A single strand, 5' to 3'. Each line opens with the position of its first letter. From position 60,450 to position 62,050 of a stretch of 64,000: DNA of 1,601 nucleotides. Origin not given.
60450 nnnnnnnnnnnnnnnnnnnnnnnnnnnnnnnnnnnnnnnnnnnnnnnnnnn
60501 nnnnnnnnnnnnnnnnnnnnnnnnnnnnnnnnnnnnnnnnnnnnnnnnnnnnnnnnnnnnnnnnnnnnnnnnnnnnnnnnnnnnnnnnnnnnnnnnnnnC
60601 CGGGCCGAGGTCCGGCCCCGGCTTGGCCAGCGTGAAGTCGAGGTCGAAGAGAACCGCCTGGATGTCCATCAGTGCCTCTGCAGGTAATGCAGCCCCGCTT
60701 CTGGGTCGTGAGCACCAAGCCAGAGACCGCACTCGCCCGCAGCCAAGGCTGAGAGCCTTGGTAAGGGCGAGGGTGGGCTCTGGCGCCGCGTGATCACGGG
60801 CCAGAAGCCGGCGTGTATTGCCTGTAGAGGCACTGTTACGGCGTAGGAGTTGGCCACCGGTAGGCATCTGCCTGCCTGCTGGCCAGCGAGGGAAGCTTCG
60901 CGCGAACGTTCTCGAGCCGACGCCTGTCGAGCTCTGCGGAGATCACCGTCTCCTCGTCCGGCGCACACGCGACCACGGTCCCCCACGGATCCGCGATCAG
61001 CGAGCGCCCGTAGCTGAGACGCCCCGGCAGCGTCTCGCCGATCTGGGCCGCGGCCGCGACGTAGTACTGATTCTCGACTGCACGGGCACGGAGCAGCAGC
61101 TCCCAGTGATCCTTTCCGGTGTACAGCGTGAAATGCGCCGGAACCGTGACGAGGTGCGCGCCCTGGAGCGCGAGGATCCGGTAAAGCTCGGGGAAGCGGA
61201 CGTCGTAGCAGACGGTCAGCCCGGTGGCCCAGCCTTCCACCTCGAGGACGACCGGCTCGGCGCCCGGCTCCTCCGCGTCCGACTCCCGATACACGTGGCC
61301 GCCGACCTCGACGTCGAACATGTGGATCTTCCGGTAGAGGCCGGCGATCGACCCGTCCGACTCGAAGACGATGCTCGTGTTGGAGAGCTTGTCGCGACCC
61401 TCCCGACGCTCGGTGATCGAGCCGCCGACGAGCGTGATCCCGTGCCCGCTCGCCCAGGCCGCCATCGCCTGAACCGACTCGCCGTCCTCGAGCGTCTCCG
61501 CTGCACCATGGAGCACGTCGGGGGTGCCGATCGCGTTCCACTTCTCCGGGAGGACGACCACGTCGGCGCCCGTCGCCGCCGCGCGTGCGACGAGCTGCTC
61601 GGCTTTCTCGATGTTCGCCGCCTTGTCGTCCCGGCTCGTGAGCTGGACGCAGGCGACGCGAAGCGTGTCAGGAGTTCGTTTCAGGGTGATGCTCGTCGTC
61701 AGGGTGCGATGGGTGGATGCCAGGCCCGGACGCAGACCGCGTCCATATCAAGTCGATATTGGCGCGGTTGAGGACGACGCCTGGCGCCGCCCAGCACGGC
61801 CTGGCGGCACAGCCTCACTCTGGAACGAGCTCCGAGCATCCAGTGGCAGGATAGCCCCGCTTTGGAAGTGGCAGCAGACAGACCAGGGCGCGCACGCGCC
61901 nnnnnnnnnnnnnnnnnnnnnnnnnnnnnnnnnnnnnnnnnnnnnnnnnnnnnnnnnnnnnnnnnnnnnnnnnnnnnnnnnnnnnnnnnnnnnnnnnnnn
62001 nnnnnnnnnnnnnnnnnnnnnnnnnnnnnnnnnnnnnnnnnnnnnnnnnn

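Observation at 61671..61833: Element D: a 163-nt hairpin between divergent genes, covering the apparent start of the C-N hydrolase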

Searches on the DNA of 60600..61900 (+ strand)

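Call 24: search_rna_families(source=window, start=60600, end=61900, threshold=evalue, max_evalue=10)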
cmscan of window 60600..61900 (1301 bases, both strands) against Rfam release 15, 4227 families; matches with E-value up to 10: 6.
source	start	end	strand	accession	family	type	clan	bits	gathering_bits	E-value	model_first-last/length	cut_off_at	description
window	60719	60784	+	RF03868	mir-H2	Gene; miRNA;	-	26.1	92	0.1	1-77/77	no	mir-H2 microRNA precursor family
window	60719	60784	-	RF03868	mir-H2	Gene; miRNA;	-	21.8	92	1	1-77/77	no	mir-H2 microRNA precursor family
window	60981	61055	-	RF01020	mir-572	Gene; miRNA;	-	19.4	80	7.1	1-90/90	no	mir-572 microRNA precursor family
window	60916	60994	-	RF02917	Burkholderiales-2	Cis-reg;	-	19.3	67.9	2.4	1-74/74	no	Burkholderiales-2 RNA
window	61767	61800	-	RF01340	CRISPR-DR29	Gene; CRISPR;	-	16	39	4.5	1-37/37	no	CRISPR RNA direct repeat element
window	61115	61169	+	RF01145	sR14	Gene; snRNA; snoRNA; CD-box;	-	11.4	38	4.4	1-54/54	no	Small nucleolar RNA sR14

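Call 29: build_rna_model(alignment_id=A3, structure=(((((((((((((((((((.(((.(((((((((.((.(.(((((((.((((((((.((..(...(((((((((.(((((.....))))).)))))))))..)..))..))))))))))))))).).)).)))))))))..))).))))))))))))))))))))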
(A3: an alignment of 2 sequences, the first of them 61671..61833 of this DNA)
Model R1 built from alignment A3 (2 sequences, 163 columns); structure: as given.
model positions 163; base pairs 66; branch points 0; effective number of sequences 0.4; information 0.59 bits per position. Calibrated on 0.2 Mb of random sequence (short: E-values are rough).
structure used (alignment columns):
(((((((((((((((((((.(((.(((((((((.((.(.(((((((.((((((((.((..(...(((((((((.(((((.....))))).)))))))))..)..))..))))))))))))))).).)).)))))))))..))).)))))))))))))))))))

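Call 30: search_with_rna_model(model_id=R1, source=window, max_evalue=10, make_alignment=true, show_alignments=6)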
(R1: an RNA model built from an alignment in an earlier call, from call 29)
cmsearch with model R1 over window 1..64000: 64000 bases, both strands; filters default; matches with E-value up to 10: 22.
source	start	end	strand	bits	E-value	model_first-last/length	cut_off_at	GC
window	61671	61833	+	190.8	4.3e-39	1-163/163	no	0.66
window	61671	61833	-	77.1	1.1e-14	1-163/163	no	0.66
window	8586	8754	+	70.4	3.1e-13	1-163/163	no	0.67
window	10740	10903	+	50.6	5.4e-09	1-163/163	no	0.66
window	51633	51711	+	19.8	0.022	1-163/163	no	0.73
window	8588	8752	-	19.3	0.029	1-163/163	no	0.67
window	4787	4892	+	15.7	0.17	1-163/163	no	0.71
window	47885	48000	+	15.1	0.23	1-163/163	no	0.72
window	42923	43054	-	14.3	0.33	1-163/163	no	0.7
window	19598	19654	+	14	0.4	1-163/163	no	0.74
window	2225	2303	+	13.8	0.44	1-163/163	no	0.72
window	20056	20089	+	13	0.63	1-163/163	no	0.82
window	49575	49625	-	12.9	0.68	1-163/163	no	0.8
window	32056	32096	-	11.7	1.2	1-163/163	no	0.76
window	32746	32787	+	11.6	1.3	1-163/163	no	0.76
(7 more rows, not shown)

Alignment A4: 22 matches aligned to the model, 221 columns, each read 5' to 3' on its own strand. Consensus structure (alignment columns), stored with it:
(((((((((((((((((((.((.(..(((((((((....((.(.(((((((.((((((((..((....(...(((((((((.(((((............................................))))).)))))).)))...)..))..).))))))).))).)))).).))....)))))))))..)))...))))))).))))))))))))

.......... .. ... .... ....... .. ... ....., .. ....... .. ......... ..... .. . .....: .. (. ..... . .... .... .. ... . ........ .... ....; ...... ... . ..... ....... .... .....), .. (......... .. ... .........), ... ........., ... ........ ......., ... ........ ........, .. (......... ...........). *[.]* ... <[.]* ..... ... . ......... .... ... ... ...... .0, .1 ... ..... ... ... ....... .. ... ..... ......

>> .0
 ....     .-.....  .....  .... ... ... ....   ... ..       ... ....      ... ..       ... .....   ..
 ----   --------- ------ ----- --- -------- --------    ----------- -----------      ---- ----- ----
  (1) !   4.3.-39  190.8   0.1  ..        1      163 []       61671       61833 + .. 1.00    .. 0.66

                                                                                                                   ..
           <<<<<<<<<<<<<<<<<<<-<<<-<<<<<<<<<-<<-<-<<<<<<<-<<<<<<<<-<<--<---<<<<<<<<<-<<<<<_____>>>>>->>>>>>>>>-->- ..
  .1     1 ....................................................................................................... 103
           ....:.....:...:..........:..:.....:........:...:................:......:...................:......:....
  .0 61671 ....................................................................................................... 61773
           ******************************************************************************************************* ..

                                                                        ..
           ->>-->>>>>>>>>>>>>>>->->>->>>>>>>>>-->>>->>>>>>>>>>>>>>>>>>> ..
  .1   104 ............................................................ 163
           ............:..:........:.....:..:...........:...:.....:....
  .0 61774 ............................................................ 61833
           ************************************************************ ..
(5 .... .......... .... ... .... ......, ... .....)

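Call 33: search_with_rna_model(model_id=R1, sources=[L001, L002, L003, L004, L005, L006, L007, L008, L009, L010, L011, L012, L013, L014, L015, L016, L017, L018, L019, L020, L021, L022, L023, L024, L025, L026, L027, L028, L029, L030, L031, L032, L033, L034, L035, L036, L037, L038, L039, L040, L041, L042, L043, L044, L045, L046, L047, L048, L049, L050, L051, L052, L053, L054, L055, L056, L057, L058, L059, L060, L061, L062, L063, L064, L065, L066, L067, L068, L069, L070, L071, L072, L073, L074, L075, L076, L077, L078, L079, L080, window], max_evalue=0.001, make_alignment=true)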
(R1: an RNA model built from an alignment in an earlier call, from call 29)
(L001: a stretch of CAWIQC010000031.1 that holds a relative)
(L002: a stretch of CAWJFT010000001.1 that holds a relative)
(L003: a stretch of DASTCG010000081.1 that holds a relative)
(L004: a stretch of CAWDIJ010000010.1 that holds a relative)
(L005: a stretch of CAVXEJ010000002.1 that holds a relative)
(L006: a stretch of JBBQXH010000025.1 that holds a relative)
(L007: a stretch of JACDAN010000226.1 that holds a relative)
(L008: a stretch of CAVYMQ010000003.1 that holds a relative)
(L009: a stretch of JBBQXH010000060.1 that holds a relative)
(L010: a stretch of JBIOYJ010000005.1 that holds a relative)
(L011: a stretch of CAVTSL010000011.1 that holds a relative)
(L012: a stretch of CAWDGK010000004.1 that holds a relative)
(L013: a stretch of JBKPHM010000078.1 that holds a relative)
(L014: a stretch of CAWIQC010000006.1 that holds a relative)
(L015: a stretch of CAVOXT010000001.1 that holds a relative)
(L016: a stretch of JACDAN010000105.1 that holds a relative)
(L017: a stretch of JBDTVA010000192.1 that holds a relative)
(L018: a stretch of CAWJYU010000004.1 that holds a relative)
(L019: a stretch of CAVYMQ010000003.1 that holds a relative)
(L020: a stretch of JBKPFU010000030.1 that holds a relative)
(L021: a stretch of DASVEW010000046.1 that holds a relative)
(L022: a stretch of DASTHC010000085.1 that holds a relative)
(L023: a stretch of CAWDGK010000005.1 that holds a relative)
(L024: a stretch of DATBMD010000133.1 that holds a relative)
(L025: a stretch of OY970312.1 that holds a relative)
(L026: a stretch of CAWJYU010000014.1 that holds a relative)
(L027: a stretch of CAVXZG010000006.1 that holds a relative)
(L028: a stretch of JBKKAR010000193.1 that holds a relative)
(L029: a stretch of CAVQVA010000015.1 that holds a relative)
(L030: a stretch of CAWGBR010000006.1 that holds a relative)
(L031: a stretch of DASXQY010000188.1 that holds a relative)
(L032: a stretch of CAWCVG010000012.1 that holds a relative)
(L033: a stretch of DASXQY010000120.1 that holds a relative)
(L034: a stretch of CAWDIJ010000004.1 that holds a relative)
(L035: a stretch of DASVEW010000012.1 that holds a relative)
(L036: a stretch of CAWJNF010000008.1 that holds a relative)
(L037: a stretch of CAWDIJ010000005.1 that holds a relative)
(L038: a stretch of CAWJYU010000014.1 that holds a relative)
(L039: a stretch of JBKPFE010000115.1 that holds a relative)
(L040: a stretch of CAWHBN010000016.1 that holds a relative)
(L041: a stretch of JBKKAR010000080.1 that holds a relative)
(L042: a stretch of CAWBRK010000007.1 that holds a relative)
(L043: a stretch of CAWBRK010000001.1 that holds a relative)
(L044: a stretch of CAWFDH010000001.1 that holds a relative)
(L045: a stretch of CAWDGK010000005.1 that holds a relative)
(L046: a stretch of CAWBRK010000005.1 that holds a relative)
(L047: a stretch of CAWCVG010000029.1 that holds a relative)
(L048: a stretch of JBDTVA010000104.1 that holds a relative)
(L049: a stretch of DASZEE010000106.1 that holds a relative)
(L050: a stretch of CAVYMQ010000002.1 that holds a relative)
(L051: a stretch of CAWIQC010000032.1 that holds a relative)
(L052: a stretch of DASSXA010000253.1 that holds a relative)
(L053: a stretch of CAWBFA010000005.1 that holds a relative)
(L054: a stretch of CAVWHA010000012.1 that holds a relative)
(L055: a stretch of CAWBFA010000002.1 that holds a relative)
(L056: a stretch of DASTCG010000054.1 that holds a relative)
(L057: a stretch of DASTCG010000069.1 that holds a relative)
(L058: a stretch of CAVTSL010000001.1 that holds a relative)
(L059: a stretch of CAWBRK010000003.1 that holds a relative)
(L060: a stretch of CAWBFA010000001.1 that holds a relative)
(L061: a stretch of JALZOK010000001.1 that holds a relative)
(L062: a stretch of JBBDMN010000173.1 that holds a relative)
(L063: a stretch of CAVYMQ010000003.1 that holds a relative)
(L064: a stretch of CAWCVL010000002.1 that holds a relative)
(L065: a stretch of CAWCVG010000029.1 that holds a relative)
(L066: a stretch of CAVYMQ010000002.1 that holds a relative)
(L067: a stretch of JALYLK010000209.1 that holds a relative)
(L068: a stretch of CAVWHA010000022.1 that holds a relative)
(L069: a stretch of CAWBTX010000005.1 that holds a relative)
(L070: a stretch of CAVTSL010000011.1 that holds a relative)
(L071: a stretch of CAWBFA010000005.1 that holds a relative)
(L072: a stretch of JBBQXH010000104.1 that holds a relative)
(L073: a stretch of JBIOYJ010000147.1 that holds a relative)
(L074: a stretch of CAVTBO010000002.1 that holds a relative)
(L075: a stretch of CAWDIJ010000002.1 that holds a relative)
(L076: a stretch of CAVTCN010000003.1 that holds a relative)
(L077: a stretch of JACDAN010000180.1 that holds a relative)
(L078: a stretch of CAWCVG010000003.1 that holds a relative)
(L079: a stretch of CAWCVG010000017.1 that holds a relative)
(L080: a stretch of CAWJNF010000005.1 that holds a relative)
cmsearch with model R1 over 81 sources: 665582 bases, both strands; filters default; matches with E-value up to 0.001: 134.
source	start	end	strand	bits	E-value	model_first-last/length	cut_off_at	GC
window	61671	61833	+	190.8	4.5e-38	1-163/163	no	0.66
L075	7821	7984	-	167.3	5e-33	1-163/163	no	0.64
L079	2461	2624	+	167.3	5e-33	1-163/163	no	0.64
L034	4393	4556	+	166.1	9.1e-33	1-163/163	no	0.65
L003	929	1092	-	164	2.5e-32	1-163/163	no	0.66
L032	6598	6761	-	162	6.8e-32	1-163/163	no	0.65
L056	3659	3822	-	162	6.9e-32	1-163/163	no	0.66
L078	7205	7367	-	160.4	1.5e-31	1-163/163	no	0.64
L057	5700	5863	+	159.8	2e-31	1-163/163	no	0.66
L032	3384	3546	-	156.3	1.1e-30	1-163/163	no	0.7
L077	5281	5445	+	144.9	3.3e-28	1-163/163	no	0.65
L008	4598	4760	-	114.1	1.3e-21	1-163/163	no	0.72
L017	1068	1231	-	113.4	1.9e-21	1-163/163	no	0.66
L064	7671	7833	+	111.5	4.7e-21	1-163/163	no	0.72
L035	1509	1670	+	109.1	1.5e-20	1-163/163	no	0.72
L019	4512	4676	+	108.1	2.6e-20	1-163/163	no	0.7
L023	2370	2532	-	107.8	3e-20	1-163/163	no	0.66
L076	625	787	-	107.4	3.5e-20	1-163/163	no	0.67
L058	6249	6411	+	106.9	4.5e-20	1-163/163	no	0.73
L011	1245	1407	-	106.4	5.8e-20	1-163/163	no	0.74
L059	4053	4215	+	106.1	6.7e-20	1-163/163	no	0.73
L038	6504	6666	+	105.8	7.8e-20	1-163/163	no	0.66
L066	3704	3866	-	105.5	9.2e-20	1-163/163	no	0.72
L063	7331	7496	-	104.3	1.7e-19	1-163/163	no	0.67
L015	4354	4517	-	104.1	1.9e-19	1-163/163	no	0.7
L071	1229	1393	-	104.1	1.9e-19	1-163/163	no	0.7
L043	3232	3394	+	103.8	2.2e-19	1-163/163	no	0.74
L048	5293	5455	-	103.7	2.2e-19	1-163/163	no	0.71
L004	5674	5837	+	103.5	2.5e-19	1-163/163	no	0.67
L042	3670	3832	+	103.3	2.7e-19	1-163/163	no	0.71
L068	1635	1796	+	103.1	3.1e-19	1-163/163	no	0.67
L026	6565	6727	-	102.6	3.8e-19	1-163/163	no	0.67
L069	4587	4751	-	102.2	4.6e-19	1-163/163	no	0.67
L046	419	577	+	101.9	5.3e-19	1-163/163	no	0.73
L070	7723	7885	+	101.5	6.6e-19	1-163/163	no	0.71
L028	2721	2883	+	101.3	7.4e-19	1-163/163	no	0.68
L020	3253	3419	-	100.8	9.2e-19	1-163/163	no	0.67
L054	4408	4570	+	100.8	9.4e-19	1-163/163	no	0.71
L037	2462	2624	+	100.7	1e-18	1-163/163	no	0.68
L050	5767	5929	-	100.5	1.1e-18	1-163/163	no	0.71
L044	4779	4938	+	95.2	1.5e-17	1-163/163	no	0.69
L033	1544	1706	-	94.2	2.4e-17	1-163/163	no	0.68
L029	600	765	-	94.2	2.4e-17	1-163/163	no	0.68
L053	5309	5471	-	93.2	4e-17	1-163/163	no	0.72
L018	7344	7509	-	92.5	5.7e-17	1-163/163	no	0.69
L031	6001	6163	+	92.5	5.8e-17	1-163/163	no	0.67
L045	2774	2936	+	91.4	9.6e-17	1-163/163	no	0.67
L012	3445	3607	-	91.1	1.2e-16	1-163/163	no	0.68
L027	3691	3853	+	87.5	6.8e-16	1-163/163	no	0.68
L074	3865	4028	-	86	1.4e-15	1-163/163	no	0.7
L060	5742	5902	-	85.9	1.5e-15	1-163/163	no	0.71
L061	6400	6565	-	85.7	1.7e-15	1-163/163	no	0.63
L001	4097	4259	+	85.3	2e-15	1-163/163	no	0.66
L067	617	782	-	85.3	2e-15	1-163/163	no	0.64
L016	1222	1385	+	85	2.4e-15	1-163/163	no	0.66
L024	193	369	-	84.8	2.6e-15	1-163/163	no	0.66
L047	1652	1816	+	84.6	2.9e-15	1-163/163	no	0.68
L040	3273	3436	+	84.5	3e-15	1-163/163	no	0.66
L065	760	924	+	84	3.7e-15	1-163/163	no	0.68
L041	886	1049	-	79.8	3.1e-14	1-163/163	no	0.66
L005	812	972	-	79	4.4e-14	1-163/163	no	0.68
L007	5637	5802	+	77.7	8.5e-14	1-163/163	no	0.66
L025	2642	2803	+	77.4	1e-13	1-163/163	no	0.75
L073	215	375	-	77.1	1.2e-13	1-163/163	no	0.71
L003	929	1092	+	74.6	4e-13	1-163/163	no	0.66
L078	7205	7367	+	74.3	4.6e-13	1-163/163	no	0.64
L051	2253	2415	+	74.3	4.6e-13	1-163/163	no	0.68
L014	3010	3172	-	73.4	7.2e-13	1-163/163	no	0.7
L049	6077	6233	-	73.3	7.5e-13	1-163/163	no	0.66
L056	3659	3822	+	70.7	2.8e-12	1-163/163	no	0.66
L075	7821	7984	+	69.8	4.3e-12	1-163/163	no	0.64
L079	2461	2624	-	69.8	4.3e-12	1-163/163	no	0.64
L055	6800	6961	+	68.3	9.2e-12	1-163/163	no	0.69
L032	6598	6761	+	66.3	2.4e-11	1-163/163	no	0.65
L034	4393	4556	-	66.3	2.5e-11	1-163/163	no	0.65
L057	5700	5863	-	65.9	3e-11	1-163/163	no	0.66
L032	3384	3546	+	65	4.6e-11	1-163/163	no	0.7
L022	1932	2091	+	61.4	2.7e-10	1-163/163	no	0.76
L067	2970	3133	-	59.9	5.7e-10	1-163/163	no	0.7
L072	2109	2267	-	59.8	5.9e-10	1-163/163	no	0.67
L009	1544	1705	+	58.7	1e-09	1-163/163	no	0.69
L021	250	413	+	57.7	1.7e-09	1-163/163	no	0.68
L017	1068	1231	+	55.8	4.4e-09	1-163/163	no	0.66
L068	1635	1796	-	55.5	5.1e-09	1-163/163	no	0.67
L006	3394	3545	+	53.9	1.1e-08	1-163/163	no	0.66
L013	414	578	+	53.5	1.4e-08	1-163/163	no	0.71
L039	2447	2611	-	52.6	2.1e-08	1-163/163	no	0.64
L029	600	765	+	51.5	3.7e-08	1-163/163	no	0.68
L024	193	369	+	51.3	4e-08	1-163/163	no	0.66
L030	1340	1499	-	50.2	7e-08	1-163/163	no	0.69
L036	5133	5293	-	50.1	7.4e-08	1-163/163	no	0.66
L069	4587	4751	+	49.9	8.1e-08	1-163/163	no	0.67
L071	1229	1393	+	48.7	1.5e-07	1-163/163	no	0.7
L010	2146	2282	-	48.2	1.9e-07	1-163/163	no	0.69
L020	3253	3419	+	47.9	2.2e-07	1-163/163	no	0.67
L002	1428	1591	-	47.7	2.4e-07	1-163/163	no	0.72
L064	7671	7833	-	47.1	3.2e-07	1-163/163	no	0.72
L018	7343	7510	+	46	5.4e-07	1-163/163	no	0.68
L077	5281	5445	-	45.2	8.2e-07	1-163/163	no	0.65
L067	617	782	+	45.1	8.8e-07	1-163/163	no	0.64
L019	4512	4676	-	44.7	1e-06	1-163/163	no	0.7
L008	4598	4760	+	44.7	1.1e-06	1-163/163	no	0.72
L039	2447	2611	+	44.6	1.1e-06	1-163/163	no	0.64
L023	2370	2532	+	44.4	1.2e-06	1-163/163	no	0.66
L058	6249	6411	-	43.6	1.8e-06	1-163/163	no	0.73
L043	3234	3392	-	43.4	2e-06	1-163/163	no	0.74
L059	4055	4213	-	42.8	2.6e-06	1-163/163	no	0.72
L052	5565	5730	+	42.4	3.2e-06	1-163/163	no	0.63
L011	1245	1407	+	41.8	4.3e-06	1-163/163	no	0.74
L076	627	785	+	41.3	5.5e-06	1-163/163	no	0.66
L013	414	578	-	41.2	5.9e-06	1-163/163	no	0.71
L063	7331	7496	+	41.1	6.1e-06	1-163/163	no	0.67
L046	419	577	-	40.7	7.4e-06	1-163/163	no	0.73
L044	4778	4939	-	40.2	9.4e-06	1-163/163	no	0.7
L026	6564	6728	+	39.9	1.1e-05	1-163/163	no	0.67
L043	1527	1690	+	38.1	2.7e-05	1-163/163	no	0.74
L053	5311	5469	+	37.5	3.6e-05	1-163/163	no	0.71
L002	1429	1590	+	37.3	4.1e-05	1-163/163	no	0.73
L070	7725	7883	-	36.9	4.8e-05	1-163/163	no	0.7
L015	4354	4517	+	36.8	5.1e-05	1-163/163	no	0.7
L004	5674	5837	-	36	7.7e-05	1-163/163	no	0.67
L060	5740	5904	+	35.6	9.2e-05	1-163/163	no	0.69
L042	3668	3834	-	35.2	0.00012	1-163/163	no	0.69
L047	1652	1816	-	35.1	0.00012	1-163/163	no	0.68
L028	2721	2883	-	34.7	0.00015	1-163/163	no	0.68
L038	6504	6666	-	34.5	0.00016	1-163/163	no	0.66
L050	5769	5927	+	34.3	0.00018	1-163/163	no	0.71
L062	1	129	+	34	0.00021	36-163/163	5'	0.65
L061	6400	6565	+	33.9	0.00022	1-163/163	no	0.63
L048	5295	5453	+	32.8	0.00037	1-163/163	no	0.7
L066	3706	3864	+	32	0.00054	1-163/163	no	0.71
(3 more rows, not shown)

Alignment A5: 134 matches aligned to the model, 265 columns, each read 5' to 3' on its own strand. Consensus structure (alignment columns), stored with it:
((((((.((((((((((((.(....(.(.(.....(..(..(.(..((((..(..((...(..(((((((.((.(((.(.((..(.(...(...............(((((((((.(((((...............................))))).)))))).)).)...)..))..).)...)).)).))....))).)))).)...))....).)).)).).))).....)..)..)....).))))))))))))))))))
